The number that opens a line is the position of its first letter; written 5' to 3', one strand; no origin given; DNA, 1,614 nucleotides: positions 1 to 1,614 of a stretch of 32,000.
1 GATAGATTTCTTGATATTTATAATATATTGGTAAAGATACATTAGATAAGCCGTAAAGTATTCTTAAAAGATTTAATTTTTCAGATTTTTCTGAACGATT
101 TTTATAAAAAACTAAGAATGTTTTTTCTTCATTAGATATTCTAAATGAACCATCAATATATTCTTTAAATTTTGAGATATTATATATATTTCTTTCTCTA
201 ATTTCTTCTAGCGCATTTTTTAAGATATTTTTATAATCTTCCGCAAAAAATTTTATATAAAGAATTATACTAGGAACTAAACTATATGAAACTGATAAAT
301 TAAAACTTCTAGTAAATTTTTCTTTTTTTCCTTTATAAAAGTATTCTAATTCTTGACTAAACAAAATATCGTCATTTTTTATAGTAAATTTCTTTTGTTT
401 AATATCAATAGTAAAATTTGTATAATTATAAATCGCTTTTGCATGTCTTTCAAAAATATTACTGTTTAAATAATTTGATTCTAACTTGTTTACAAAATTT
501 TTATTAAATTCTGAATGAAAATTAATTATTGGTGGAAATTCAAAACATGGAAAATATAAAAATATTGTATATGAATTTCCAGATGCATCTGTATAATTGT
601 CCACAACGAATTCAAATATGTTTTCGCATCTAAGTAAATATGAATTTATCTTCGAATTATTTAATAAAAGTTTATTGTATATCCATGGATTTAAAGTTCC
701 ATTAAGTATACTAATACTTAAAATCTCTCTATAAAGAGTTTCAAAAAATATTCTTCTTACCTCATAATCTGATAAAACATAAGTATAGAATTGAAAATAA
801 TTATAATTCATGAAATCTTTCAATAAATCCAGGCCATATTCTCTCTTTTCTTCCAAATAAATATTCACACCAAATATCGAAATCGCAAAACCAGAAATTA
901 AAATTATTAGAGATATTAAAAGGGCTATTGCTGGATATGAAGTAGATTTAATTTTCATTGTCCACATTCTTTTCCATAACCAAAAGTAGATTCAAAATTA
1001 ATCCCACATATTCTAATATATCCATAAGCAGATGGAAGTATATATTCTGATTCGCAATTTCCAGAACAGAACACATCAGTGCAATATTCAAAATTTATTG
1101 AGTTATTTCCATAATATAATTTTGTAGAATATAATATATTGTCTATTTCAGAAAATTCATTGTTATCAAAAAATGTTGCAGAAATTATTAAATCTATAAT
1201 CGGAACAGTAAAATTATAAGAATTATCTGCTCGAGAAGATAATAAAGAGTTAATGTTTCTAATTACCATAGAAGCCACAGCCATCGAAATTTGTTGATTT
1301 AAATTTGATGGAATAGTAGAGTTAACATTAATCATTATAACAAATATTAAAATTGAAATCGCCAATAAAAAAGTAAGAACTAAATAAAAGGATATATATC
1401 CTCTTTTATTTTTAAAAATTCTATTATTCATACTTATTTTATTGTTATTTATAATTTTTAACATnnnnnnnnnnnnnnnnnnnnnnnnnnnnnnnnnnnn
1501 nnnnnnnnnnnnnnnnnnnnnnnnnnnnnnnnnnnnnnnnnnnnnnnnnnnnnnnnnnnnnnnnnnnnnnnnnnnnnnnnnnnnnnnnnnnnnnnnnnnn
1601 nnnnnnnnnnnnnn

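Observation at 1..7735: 13-gene, single-strand, overlap-coupled array of unassignable membrane-anchored proteins: candidate pilus-like / host-contact surface apparatus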

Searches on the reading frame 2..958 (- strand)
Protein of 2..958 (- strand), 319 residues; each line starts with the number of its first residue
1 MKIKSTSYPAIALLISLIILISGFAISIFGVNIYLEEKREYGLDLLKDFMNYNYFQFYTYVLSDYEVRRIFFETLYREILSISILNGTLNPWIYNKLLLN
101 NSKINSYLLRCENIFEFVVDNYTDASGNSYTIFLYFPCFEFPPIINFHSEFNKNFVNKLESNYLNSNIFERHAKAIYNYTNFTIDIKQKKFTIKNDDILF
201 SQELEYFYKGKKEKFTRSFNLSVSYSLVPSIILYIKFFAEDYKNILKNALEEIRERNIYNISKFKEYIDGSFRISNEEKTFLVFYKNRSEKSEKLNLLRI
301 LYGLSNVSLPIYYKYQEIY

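Call 8: search_protein_families(library=pfam, max_evalue=1, proteins=[window:2-958:-])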
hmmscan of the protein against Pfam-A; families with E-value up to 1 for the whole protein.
window:2-958:- (319 aa): 2 families
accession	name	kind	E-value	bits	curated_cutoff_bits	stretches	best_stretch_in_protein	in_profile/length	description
PF22724.1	NCAB1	-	0.0065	17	27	1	242-295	39-91/140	NACHT C-terminal Alpha/Beta 1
PF11119.13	DUF2633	-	0.041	14.2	25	1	11-39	14-42/43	Protein of unknown function (DUF2633)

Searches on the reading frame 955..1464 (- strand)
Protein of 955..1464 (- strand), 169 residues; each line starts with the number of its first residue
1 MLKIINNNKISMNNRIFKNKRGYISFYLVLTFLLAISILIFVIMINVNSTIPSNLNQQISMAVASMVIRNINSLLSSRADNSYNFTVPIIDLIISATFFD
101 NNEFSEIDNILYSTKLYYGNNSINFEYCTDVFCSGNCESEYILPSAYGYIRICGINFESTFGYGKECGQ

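Call 8: search_protein_families(library=pfam, max_evalue=1, proteins=[window:955-1464:-])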
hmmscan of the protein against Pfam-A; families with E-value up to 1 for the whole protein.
window:955-1464:- (169 aa): 1 family
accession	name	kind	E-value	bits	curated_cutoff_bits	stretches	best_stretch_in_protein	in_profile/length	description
PF08475.15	Baculo_VP91_N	-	0.58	10.3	24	1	28-117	3-91/192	Viral capsid protein 91 N-terminal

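Call 75: search_protein_families(library=phrogs, max_evalue=0.01, proteins=[window:955-1464:-])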
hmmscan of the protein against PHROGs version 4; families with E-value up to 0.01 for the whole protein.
window:955-1464:- (169 aa): 0 families

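Call 76: search_protein_families(library=ncbifam, max_evalue=1, proteins=[window:955-1464:-])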
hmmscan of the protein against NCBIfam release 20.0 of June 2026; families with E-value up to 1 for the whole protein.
window:955-1464:- (169 aa): 0 families
